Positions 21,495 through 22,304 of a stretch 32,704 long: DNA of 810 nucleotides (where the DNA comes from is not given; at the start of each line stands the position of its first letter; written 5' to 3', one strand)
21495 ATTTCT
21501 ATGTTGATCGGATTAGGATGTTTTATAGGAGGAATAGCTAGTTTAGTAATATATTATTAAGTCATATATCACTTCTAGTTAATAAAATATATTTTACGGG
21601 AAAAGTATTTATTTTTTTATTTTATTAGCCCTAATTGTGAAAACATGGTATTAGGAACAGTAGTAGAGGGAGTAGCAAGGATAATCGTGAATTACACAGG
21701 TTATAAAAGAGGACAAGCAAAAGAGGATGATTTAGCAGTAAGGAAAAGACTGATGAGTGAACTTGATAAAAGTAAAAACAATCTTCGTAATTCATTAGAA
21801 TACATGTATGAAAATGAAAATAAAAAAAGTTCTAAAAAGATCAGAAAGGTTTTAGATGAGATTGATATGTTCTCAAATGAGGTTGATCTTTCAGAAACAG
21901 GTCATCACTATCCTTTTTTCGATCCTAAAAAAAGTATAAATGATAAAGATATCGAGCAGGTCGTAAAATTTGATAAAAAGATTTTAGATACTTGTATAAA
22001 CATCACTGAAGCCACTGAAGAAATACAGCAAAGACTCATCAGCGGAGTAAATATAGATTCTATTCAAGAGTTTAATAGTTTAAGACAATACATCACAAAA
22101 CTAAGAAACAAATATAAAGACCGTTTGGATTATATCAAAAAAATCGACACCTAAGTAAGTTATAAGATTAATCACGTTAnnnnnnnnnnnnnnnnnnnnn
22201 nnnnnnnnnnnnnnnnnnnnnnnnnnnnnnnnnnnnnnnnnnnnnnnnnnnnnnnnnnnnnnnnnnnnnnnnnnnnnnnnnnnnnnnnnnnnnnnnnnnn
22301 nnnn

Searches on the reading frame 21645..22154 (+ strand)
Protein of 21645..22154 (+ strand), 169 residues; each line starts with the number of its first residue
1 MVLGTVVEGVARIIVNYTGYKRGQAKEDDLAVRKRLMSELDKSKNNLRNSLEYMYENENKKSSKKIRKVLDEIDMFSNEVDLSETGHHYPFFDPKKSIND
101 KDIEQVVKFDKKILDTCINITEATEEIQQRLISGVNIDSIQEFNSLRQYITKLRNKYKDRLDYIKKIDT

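Call 4: search_protein_families(library=pfam, proteins=[window:21645-22154:+], max_evalue=1)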
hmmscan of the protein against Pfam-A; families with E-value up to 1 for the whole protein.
window:21645-22154:+ (169 aa): 6 families
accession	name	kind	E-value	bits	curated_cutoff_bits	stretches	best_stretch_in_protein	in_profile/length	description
PF13638.12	PIN_4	-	0.00071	20.3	21.9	1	26-133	20-112/132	PIN domain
PF04793.17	Herpes_BBRF1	-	0.011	15.3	25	1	33-81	49-97/286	BRRF1-like protein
PF08389.18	Xpo1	-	0.038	14.5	22.7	0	33-83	69-119/147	Exportin 1-like protein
PF21980.2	MksE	-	0.053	14.3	27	0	123-162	2-44/163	Condensin complex protein MksE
PF13720.11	Acetyltransf_11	-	0.11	13.4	24.5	0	14-72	17-73/82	Udp N-acetylglucosamine O-acyltransferase; Domain 2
PF22726.1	NCAB2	-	0.15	13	27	1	42-90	24-71/80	NACHT C-terminal Alpha/Beta 2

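Call 5: search_protein_families(library=padloc, proteins=[window:21645-22154:+], max_evalue=1)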
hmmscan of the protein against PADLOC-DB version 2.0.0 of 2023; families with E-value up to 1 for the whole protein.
window:21645-22154:+ (169 aa): 2 families
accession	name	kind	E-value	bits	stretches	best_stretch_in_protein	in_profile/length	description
PDLC02970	SP_VI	-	0.02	13.3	1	41-76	29-63/68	-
PDLC04805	PDC-S02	-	0.068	11.7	1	105-166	9-70/107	-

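Call 6: search_protein_families(library=ncbifam, proteins=[window:21645-22154:+], max_evalue=1)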
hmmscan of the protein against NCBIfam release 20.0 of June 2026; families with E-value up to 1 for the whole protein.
window:21645-22154:+ (169 aa): 0 families

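Call 88: search_protein_families(library=phrogs, proteins=[window:21645-22154:+], max_evalue=0.01)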
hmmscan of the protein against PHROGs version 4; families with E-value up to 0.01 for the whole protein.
window:21645-22154:+ (169 aa): 2 families
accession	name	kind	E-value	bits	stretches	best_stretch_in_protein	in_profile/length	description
phrog_1179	-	unknown function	2.5e-05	25.5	1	35-79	6-50/67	-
phrog_26693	-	unknown function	0.0042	17.5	1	30-130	43-150/236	-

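Call 106: search_solved_structures(query=A6, max_evalue=10)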
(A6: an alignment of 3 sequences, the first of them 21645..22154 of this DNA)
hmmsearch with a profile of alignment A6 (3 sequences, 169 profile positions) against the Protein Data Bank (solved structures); distinct sequences matched with E-value up to 10: 2.
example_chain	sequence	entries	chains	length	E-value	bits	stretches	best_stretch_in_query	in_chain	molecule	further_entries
1owa_A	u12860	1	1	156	0.29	14.1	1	19-71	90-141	Spectrin alpha chain, erythrocyte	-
3lbx_A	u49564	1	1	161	0.35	13.8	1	19-71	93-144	Spectrin alpha chain, erythrocyte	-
